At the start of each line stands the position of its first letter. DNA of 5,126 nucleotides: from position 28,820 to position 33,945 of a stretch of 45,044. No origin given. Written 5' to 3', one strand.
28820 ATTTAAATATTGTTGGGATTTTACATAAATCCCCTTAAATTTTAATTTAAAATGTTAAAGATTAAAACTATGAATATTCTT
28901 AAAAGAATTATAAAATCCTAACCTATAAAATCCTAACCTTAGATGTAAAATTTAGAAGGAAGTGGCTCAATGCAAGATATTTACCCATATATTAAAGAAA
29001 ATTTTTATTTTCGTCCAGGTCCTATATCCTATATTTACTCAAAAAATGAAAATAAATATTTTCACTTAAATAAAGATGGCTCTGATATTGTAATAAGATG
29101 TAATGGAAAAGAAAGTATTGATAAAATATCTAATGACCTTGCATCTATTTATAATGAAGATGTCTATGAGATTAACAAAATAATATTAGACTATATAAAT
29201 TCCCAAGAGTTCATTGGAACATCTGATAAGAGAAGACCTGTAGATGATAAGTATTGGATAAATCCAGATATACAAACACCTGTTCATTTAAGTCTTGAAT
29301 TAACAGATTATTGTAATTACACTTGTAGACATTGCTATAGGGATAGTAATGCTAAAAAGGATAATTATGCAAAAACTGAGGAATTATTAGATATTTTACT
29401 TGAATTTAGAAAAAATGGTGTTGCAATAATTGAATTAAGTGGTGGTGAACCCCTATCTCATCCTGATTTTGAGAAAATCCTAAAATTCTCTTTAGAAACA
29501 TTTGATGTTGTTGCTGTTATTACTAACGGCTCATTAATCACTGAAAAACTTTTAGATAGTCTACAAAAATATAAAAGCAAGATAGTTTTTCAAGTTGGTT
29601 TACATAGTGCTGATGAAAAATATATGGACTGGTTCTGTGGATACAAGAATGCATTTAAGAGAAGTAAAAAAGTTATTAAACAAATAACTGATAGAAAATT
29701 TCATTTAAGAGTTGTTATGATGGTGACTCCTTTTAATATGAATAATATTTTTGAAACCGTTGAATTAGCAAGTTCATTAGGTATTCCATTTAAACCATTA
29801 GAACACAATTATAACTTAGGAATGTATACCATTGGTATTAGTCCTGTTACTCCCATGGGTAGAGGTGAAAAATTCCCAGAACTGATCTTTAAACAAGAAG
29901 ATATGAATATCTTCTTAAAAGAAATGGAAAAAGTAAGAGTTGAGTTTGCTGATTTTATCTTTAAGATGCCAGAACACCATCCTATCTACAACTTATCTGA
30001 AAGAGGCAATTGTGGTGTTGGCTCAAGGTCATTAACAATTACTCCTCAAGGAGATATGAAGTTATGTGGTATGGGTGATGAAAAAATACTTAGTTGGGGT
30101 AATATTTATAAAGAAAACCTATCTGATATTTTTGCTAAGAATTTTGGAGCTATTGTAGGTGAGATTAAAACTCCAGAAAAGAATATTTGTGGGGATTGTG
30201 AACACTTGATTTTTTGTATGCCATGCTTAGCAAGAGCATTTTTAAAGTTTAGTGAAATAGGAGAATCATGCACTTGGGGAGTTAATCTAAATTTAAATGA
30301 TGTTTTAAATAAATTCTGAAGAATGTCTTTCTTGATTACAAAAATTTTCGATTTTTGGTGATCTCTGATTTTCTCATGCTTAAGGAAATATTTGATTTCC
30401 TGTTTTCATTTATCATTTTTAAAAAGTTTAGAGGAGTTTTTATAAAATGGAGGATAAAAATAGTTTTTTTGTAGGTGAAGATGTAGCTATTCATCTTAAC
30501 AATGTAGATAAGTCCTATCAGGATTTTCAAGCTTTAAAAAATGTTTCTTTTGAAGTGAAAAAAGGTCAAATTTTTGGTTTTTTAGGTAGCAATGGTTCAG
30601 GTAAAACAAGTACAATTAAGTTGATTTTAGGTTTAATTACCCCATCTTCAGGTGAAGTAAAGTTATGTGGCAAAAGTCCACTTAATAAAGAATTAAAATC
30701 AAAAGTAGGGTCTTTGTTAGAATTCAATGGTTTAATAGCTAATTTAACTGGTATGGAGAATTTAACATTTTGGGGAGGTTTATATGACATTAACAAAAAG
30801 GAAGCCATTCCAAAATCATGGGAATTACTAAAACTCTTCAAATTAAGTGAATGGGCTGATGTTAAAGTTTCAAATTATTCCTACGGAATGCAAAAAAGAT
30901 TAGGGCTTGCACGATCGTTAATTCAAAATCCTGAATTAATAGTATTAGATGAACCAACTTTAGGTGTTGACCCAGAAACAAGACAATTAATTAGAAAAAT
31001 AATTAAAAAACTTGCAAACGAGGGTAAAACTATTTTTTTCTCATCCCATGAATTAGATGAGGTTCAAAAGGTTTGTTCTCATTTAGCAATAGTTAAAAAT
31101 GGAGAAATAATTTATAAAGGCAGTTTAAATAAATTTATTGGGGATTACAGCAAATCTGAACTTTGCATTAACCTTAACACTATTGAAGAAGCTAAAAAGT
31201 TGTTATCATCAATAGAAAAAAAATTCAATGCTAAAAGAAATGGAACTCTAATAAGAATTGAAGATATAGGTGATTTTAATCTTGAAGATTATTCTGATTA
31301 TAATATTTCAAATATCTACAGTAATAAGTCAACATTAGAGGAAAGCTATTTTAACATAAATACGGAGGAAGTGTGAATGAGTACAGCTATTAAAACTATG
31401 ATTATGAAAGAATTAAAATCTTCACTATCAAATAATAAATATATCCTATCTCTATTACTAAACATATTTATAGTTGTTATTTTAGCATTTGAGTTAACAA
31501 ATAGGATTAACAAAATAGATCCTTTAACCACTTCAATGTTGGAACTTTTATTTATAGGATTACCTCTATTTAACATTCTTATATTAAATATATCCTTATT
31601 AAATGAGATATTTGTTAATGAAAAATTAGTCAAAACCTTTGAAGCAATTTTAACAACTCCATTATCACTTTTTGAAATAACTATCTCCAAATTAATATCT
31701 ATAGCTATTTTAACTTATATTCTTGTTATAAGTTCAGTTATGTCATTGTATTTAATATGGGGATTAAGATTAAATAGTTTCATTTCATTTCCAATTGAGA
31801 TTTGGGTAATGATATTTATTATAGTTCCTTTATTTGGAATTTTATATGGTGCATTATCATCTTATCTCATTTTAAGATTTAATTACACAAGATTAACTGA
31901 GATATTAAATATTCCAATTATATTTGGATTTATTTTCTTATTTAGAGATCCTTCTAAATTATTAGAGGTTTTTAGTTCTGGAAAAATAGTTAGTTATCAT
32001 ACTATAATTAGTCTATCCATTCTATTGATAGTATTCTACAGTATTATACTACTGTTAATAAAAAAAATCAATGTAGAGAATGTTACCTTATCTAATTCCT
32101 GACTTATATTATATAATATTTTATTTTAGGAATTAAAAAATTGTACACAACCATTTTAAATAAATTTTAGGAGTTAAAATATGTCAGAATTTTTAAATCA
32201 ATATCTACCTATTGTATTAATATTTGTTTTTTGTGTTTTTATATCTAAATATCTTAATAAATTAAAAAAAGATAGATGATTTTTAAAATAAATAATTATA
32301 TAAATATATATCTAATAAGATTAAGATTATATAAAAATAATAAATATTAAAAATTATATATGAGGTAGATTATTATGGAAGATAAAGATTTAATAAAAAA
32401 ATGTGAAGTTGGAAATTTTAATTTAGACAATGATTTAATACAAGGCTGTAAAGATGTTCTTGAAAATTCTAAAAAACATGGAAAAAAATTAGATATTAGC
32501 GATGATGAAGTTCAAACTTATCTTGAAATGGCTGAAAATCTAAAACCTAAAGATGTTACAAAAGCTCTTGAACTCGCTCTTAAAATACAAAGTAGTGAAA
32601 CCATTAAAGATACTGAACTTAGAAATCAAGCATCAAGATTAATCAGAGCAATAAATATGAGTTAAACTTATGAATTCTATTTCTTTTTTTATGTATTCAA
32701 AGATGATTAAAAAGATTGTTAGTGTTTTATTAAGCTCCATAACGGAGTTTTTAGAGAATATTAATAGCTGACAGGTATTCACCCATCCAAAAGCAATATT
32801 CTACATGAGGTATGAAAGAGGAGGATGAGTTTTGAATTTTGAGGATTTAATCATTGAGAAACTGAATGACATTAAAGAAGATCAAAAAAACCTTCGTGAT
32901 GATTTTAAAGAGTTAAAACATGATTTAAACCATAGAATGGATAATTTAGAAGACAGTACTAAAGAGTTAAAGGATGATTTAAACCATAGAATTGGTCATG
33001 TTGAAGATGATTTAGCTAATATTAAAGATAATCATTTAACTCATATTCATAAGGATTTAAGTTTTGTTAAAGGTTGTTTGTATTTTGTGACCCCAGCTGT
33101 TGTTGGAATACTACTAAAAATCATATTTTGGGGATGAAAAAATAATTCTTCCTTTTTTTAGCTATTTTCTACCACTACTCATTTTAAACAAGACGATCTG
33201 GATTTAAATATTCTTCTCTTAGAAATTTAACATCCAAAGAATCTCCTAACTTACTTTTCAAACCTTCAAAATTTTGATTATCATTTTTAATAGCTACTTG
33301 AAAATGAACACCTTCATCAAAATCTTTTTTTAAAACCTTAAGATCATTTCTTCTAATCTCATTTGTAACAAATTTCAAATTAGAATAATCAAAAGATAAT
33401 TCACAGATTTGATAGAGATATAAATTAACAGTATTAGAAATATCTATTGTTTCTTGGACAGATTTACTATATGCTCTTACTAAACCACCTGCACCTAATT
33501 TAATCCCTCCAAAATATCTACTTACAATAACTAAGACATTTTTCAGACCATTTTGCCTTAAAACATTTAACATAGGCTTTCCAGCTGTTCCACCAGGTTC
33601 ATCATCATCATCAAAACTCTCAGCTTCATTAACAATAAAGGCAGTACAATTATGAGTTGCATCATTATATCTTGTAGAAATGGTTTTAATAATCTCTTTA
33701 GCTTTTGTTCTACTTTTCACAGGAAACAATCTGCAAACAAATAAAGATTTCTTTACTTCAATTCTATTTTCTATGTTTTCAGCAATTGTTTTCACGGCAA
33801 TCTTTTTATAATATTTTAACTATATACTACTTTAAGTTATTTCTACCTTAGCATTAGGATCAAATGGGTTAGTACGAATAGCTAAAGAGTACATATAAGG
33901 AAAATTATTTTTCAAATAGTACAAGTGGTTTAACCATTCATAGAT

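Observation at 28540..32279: Cys-ladder peptide + RRE-radical SAM/SPASM + ABC exporter: candidate archaeal thioether-type RiPP cluster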

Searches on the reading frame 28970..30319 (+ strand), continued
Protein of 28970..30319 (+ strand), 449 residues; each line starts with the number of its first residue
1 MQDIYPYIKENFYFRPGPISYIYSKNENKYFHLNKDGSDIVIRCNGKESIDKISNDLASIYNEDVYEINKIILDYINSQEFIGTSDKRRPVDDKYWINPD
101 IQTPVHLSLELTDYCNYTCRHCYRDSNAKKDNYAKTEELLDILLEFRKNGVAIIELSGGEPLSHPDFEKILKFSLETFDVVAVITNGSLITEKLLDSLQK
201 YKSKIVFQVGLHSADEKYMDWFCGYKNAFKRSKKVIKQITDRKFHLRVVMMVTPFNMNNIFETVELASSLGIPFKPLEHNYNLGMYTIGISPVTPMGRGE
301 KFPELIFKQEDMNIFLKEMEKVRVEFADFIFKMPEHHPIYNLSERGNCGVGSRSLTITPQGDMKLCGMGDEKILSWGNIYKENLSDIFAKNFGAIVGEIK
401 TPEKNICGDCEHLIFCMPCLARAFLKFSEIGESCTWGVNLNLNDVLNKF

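Call 64: find_related_loci(query=A1, collection=metagenome_contigs, flank=4000)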
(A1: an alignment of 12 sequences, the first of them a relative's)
Query A1 (449 aa) in metagenome_contigs; peptide patterns used: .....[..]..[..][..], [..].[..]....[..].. (x = any residue, [..] = any of these).
600 stretches matched a pattern (row limit reached: there are more); 464 encode a relative of the query (tblastn E <= 1e-3); the best 80 are kept; 80 distinct loci.
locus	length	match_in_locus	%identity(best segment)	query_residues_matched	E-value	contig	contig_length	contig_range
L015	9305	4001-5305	38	4-446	2e-97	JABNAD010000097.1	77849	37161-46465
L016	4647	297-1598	34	5-446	2e-87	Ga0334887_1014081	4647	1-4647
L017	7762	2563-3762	32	26-436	2e-76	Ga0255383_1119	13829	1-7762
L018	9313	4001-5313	38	4-449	3e-83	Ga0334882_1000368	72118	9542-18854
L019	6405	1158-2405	29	3-437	9e-62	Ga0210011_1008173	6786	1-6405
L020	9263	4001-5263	29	1-436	3e-59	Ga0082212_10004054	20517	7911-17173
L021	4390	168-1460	29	3-436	1e-55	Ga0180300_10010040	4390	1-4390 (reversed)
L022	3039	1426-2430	32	104-449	1e-54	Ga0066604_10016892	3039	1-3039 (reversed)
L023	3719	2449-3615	27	33-440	7e-54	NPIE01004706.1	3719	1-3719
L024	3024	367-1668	29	1-436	2e-53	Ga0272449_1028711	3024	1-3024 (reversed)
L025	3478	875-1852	32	100-436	3e-51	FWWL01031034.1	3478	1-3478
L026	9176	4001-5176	27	31-440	9e-52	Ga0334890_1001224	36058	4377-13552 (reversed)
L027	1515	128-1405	25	4-439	1e-52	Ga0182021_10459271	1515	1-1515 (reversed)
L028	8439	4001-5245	27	16-449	7e-53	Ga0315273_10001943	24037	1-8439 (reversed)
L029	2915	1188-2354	28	41-436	5e-50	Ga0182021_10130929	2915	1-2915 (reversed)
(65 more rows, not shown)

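Call 70: search_protein_families(library=ncbifam, proteins=[L015:94-1248:-, L015:1294-1968:-, L015:1940-3031:-, L015:3231-3671:+, L015:6978-8171:-, L015:8281-9204:-, L006:871-2457:-, L006:3099-3785:-, L010:5126-5614:+, L010:69-392:+], max_evalue=0.00001)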
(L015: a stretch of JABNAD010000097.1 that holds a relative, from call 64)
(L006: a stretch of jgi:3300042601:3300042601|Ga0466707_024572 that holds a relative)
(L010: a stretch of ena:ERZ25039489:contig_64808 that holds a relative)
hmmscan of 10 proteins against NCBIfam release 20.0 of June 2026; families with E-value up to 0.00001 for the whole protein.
L015:94-1248:- (384 aa): 3 families
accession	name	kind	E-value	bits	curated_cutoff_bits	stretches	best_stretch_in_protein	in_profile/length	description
NF041647.1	ABC_perm_CPBP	equivalog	3.8e-13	49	435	1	7-380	2-396/636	ABC transporter permease subunit/CPBP intramembrane protease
NF038293.1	permease_SagH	equivalog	6.3e-07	28.5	450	1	10-330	1-318/370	SagH family ABC transporter permease subunit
NF033858.1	ABC2_perm_RbbA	equivalog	8.1e-06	24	1050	0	6-321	538-841/909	ribosome-associated ATPase/putative transporter RbbA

L015:1294-1968:- (224 aa): 183 families (the best 25 are shown)
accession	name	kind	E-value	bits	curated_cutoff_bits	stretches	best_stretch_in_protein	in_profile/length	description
TIGR02211.1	LolD_lipo_ex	equivalog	5e-66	222.4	307.75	1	11-223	1-220/221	lipoprotein-releasing ABC transporter ATP-binding protein LolD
NF007826.0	PRK10535.1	equivalog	1.8e-61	208.2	966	1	8-222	1-221/648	macrolide ABC transporter ATP-binding protein/permease MacB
NF038007.1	ABC_ATP_DarD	equivalog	2.4e-61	207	375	1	12-222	2-218/218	darobactin export ABC transporter ATP-binding protein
NF008639.0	PRK11629.1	equivalog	5e-60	202.8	360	1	12-222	7-224/234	lipoprotein-releasing ABC transporter ATP-binding protein LolD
TIGR02673.1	FtsE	equivalog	1.2e-59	201.6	264.85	1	11-220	1-213/214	cell division ATP-binding protein FtsE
TIGR03608.1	L_ocin_972_ABC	subfamily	4.1e-58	196.3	254.85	1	26-217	9-206/206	putative bacteriocin export ABC transporter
TIGR02982.1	heterocyst_DevA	subfamily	1.5e-52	178.4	295.8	1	11-222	1-219/220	ABC exporter ATP-binding subunit, DevA family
NF007879.0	PRK10584.1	equivalog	1.5e-51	175.3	336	1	9-222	4-224/228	putative ABC transporter ATP-binding protein YbbA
TIGR02315.1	ABC_phnC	equivalog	1.8e-49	168.4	266.1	1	11-222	1-224/243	phosphonate ABC transporter ATP-binding protein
TIGR02314.1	ABC_MetN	equivalog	2.8e-44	151.5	499.7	1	11-204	1-200/343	methionine ABC transporter ATP-binding protein MetN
NF007027.0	PRK09493.1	equivalog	9.8e-43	146.2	379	1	12-217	2-209/240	glutamine ABC transporter ATP-binding protein GlnQ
TIGR04521.1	ECF_ATPase_2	equivalog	5e-41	140.6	330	1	12-222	1-223/279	energy-coupling factor transporter ATPase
TIGR01186.1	proV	subfamily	1.1e-40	139.9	326.6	1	30-222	8-208/363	betaine/proline/choline family ABC transporter ATP-binding protein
NF040933.2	ABC_arch_GlcV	equivalog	2.7e-40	138.4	450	1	12-206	3-203/357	glucose ABC transporter ATP-binding protein GlcV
TIGR00968.1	3a0106s01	subfamily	1.5e-39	135.9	342.75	1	27-222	12-209/237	sulfate ABC transporter ATP-binding protein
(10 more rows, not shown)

L015:1940-3031:- (363 aa): 9 families
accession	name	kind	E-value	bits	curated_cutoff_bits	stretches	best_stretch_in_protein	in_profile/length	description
TIGR02212.1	lolCE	equivalog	2.3e-24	86.1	362.45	1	147-363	179-411/411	lipoprotein-releasing ABC transporter permease subunit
NF007826.0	PRK10535.1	equivalog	5.7e-24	84.3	966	1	218-360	511-645/648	macrolide ABC transporter ATP-binding protein/permease MacB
TIGR03434.1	ADOP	subfamily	5.6e-17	61.1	622.3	1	127-363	562-803/803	ADOP family duplicated permease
TIGR01185.1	devC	equivalog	2e-12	46.8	290.35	1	194-339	219-368/380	ABC transporter permease DevC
NF008076.0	PRK10814.1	exception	7.6e-11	41.6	473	1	232-363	267-399/399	lipoprotein-releasing ABC transporter permease subunit LolC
NF008357.0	PRK11146.1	exception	4.7e-07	29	439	1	224-358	267-409/414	lipoprotein-releasing ABC transporter permease subunit LolE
TIGR02213.1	lolE_release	exception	1.5e-06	27.4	540.35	1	224-358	264-406/411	lipoprotein-releasing ABC transporter permease subunit LolE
NF038347.1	FtsX_Gpos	exception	1.8e-06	27.5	225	1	218-342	157-281/296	permease-like cell division protein FtsX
NF038346.1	FtsX_actino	exception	4.3e-06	26.3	250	1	213-345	164-299/308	permease-like cell division protein FtsX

L015:3231-3671:+ (146 aa): 8 families
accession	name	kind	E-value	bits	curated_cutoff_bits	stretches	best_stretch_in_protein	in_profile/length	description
NF008122.0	PRK10870.1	equivalog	5.1e-09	36.1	157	1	43-133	61-156/176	transcriptional repressor MprA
NF050133.1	TransRegFabT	equivalog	1.6e-08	34.9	200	1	51-139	43-131/138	fatty acid biosynthesis transcriptional regulator FabT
TIGR02337.1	HpaR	equivalog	1.6e-08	34.4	121.2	1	45-135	36-126/130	homoprotocatechuate degradation operon regulator HpaR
NF002926.0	PRK03573.1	equivalog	6.4e-08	32.6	120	1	33-140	27-135/144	transcriptional regulator SlyA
NF045593.1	bilirub_TF_BilQ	equivalog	1.7e-07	31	125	1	46-137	39-130/135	bilirubin utilization transcriptional regulator BilQ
NF052438.1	TransRegRv0880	equivalog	6.7e-07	29.2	220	1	60-139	57-136/143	Rv0880 family HTH-type transcriptional regulator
NF008565.1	PRK11512.1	equivalog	3.2e-06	27.2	240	1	26-132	29-139/144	multiple antibiotic resistance transcriptional regulator MarR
NF053777.1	Saro0803TransReg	equivalog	4.9e-06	26.3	200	1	42-117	42-116/140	Saro_0803 family transcriptional regulator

L015:6978-8171:- (397 aa): 1 family
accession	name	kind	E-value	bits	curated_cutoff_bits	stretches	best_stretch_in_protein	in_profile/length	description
NF041647.1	ABC_perm_CPBP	equivalog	7.6e-19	67.9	435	1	86-382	83-403/636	ABC transporter permease subunit/CPBP intramembrane protease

L015:8281-9204:- (307 aa): 185 families (the best 25 are shown)
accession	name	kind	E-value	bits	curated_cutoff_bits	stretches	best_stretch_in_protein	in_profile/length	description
TIGR01188.1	drrA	subfamily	9e-84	281.3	312.45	1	17-306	1-301/302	daunorubicin resistance ABC transporter, ATP-binding protein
TIGR03522.1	GldA_ABC_ATP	equivalog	9.3e-75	251.9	402.6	1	10-305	3-300/301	gliding motility-associated ABC transporter ATP-binding subunit GldA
NF010059.0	PRK13536.1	equivalog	5.3e-53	179.9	549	1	6-306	40-336/342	nodulation factor ABC transporter ATP-binding protein NodI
NF010060.0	PRK13537.1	equivalog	1e-52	179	521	1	8-306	14-308/314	nodulation factor ABC transporter ATP-binding protein NodI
TIGR01288.1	nodI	equivalog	2e-51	174.8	424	1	7-306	2-297/303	nodulation factor ABC transporter ATP-binding protein NodI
NF033858.1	ABC2_perm_RbbA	equivalog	3.3e-51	174.2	1050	1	5-231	262-489/909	ribosome-associated ATPase/putative transporter RbbA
TIGR03864.1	PQQ_ABC_ATP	hypoth_equivalog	1.1e-49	169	302.25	1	10-233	2-226/236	ABC transporter, ATP-binding subunit, PQQ-dependent alcohol dehydrogenase system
TIGR03740.1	galliderm_ABC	subfamily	1.3e-48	165.6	309.75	1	11-218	2-203/223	lantibiotic protection ABC transporter ATP-binding subunit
TIGR04406.1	LPS_export_lptB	equivalog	2e-43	148.4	240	1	10-226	2-222/239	LPS export ABC transporter ATP-binding protein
TIGR04520.1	ECF_ATPase_1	equivalog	3e-42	144.9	315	1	12-229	3-226/269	energy-coupling factor transporter ATPase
TIGR00968.1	3a0106s01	subfamily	7e-42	143.6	342.75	1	10-229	1-221/237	sulfate ABC transporter ATP-binding protein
TIGR04521.1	ECF_ATPase_2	equivalog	5.6e-41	140.4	330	1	22-228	18-234/279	energy-coupling factor transporter ATPase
TIGR03265.1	PhnT2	equivalog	4.2e-40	138.1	457.7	1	9-228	4-224/353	putative 2-aminoethylphosphonate ABC transporter ATP-binding protein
TIGR01186.1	proV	subfamily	7.7e-40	137.1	326.6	1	20-272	4-256/363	betaine/proline/choline family ABC transporter ATP-binding protein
NF006987.0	PRK09452.1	equivalog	2e-39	135.4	482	1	4-229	12-238/378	spermidine/putrescine ABC transporter ATP-binding protein PotA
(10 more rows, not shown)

L006:871-2457:- (528 aa): 0 families

L006:3099-3785:- (228 aa): 9 families
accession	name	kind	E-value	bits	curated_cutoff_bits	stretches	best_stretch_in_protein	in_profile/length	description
TIGR00592.1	pol2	superfamily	1.1e-53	182.6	239.95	1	7-203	961-1176/1176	DNA polymerase (pol2)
NF004421.0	PRK05762.1-2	equivalog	8.2e-22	77.3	570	1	28-212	596-787/795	DNA polymerase II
NF004422.0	PRK05762.1-4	equivalog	4.6e-15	55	1103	1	28-203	589-772/789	DNA polymerase II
NF004418.0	PRK05761.1-4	subfamily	8.6e-15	54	692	1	56-225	547-713/717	type B DNA-directed DNA polymerase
NF004420.0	PRK05762.1-1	equivalog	1.6e-13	50.2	1435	1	28-201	584-764/783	DNA polymerase II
NF004417.0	PRK05761.1-3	equivalog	2.3e-12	45.7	780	1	14-191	651-831/858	DNA-directed DNA polymerase I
NF004419.0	PRK05761.1-5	equivalog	1.2e-11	43.4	1285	1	17-213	723-921/932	DNA-directed DNA polymerase I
NF004415.0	PRK05761.1-1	equivalog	4e-08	31.6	1289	1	16-209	666-861/883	DNA-directed DNA polymerase I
NF004416.0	PRK05761.1-2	equivalog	3.4e-06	25.8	516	1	51-190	499-635/665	type B DNA-directed DNA polymerase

L010:5126-5614:+ (162 aa): 1 family
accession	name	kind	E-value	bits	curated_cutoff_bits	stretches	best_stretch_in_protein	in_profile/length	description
NF047825.1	T-richsensTspOAlph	equivalog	1.4e-36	125.9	180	1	17-159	11-146/152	tryptophan-rich sensory protein TspO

L010:69-392:+ (107 aa): 0 families

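Call 78: search_protein_families(library=pfam, proteins=[L005:7-1008:+, L005:1034-2737:+, L005:2826-3158:+, L003:6399-7034:+, L003:7728-9035:-, L003:9253-9873:-], max_evalue=0.001)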
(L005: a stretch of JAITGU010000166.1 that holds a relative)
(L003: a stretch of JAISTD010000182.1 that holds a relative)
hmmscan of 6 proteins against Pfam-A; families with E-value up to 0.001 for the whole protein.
L005:7-1008:+ (333 aa): 0 families

L005:1034-2737:+ (567 aa): 1 family
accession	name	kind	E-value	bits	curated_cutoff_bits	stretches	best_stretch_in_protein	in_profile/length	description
PF13229.12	Beta_helix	-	1.5e-09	38.1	25.9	2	256-421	4-149/158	Right handed beta helix region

L005:2826-3158:+ (110 aa): 0 families

L003:6399-7034:+ (211 aa): 3 families
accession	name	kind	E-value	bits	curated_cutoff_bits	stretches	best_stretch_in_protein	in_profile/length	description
PF07798.16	CCDC90-like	-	3.4e-05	24.2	33.5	1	90-204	61-169/175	Coiled-coil domain-containing protein 90-like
PF07889.17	DUF1664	-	0.0002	21.8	34.6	0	19-77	64-121/124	Protein of unknown function (DUF1664)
PF13263.12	PHP_C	-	0.00084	19.3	21.3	0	82-98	28-44/56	PHP-associated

L003:7728-9035:- (435 aa): 1 family
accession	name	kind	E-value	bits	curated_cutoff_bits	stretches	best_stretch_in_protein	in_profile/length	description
PF03063.25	Prismane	-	3.4e-119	399.3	27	2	65-431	139-513/513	Prismane/CO dehydrogenase family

L003:9253-9873:- (206 aa): 0 families

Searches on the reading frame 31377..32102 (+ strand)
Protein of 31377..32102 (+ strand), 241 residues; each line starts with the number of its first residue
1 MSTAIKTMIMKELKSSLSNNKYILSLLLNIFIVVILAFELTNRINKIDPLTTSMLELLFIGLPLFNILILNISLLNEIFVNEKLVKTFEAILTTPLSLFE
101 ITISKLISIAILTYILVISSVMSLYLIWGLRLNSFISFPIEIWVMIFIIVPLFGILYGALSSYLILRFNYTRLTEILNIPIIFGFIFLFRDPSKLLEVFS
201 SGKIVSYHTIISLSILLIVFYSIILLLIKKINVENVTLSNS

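Call 3: search_protein_families(library=ncbifam, proteins=[window:31377-32102:+], max_evalue=0.01)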
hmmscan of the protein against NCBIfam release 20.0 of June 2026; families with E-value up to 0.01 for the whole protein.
window:31377-32102:+ (241 aa): 0 families

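Call 4: search_protein_families(library=pfam, proteins=[window:31377-32102:+], max_evalue=0.01)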
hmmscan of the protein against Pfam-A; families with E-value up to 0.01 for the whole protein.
window:31377-32102:+ (241 aa): 0 families

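Call 43: search_protein_families(library=pfam, proteins=[window:31377-32102:+], max_evalue=1)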
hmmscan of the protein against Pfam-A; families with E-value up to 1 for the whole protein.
window:31377-32102:+ (241 aa): 0 families

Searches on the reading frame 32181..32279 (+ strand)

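Call 3: search_protein_families(library=ncbifam, proteins=[window:32181-32279:+], max_evalue=0.01)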
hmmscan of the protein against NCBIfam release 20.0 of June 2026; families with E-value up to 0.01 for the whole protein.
window:32181-32279:+ (32 aa): 0 families

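Call 4: search_protein_families(library=pfam, proteins=[window:32181-32279:+], max_evalue=0.01)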
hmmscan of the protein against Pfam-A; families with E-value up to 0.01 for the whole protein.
window:32181-32279:+ (32 aa): 0 families

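Call 43: search_protein_families(library=pfam, proteins=[window:32181-32279:+], max_evalue=1)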
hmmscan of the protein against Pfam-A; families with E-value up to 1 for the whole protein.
window:32181-32279:+ (32 aa): 1 family
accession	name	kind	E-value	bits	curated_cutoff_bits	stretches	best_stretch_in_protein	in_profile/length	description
PF17044.10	BPTA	-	0.027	14.7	27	1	3-31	139-168/196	Borrelial persistence in ticks protein A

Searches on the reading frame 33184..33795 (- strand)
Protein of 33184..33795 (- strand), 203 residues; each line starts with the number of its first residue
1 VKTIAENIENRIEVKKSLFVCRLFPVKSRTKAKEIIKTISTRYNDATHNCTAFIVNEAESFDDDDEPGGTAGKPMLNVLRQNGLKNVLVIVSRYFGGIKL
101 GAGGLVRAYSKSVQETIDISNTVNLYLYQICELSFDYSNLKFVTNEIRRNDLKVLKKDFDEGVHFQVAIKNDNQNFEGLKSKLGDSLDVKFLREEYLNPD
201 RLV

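Call 43: search_protein_families(library=pfam, proteins=[window:33184-33795:-], max_evalue=1)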
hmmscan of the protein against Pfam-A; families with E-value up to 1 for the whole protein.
window:33184-33795:- (203 aa): 3 families
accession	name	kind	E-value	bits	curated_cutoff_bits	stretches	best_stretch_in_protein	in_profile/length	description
PF01205.25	UPF0029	-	7.1e-38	129.3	27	1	15-117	1-107/107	Uncharacterized protein family UPF0029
PF09186.17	DUF1949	-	0.005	17.1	23.7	1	133-173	1-41/56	Domain of unknown function (DUF1949)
PF00533.33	BRCT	-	0.011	16.3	21.3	1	19-58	11-51/78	BRCA1 C Terminus (BRCT) domain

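Call 45: search_protein_families(library=ncbifam, proteins=[window:33184-33795:-], max_evalue=0.00001)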
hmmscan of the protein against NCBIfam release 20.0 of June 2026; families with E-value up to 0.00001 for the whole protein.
window:33184-33795:- (203 aa): 2 families
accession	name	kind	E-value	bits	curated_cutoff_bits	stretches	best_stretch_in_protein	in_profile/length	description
TIGR00257.1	IMPACT_YIGZ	hypoth_equivalog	4e-52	176.7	167.95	1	4-175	8-184/205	YigZ family protein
NF008600.0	PRK11568.1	equivalog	5.4e-35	120.8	298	1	5-184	8-190/204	IMPACT family protein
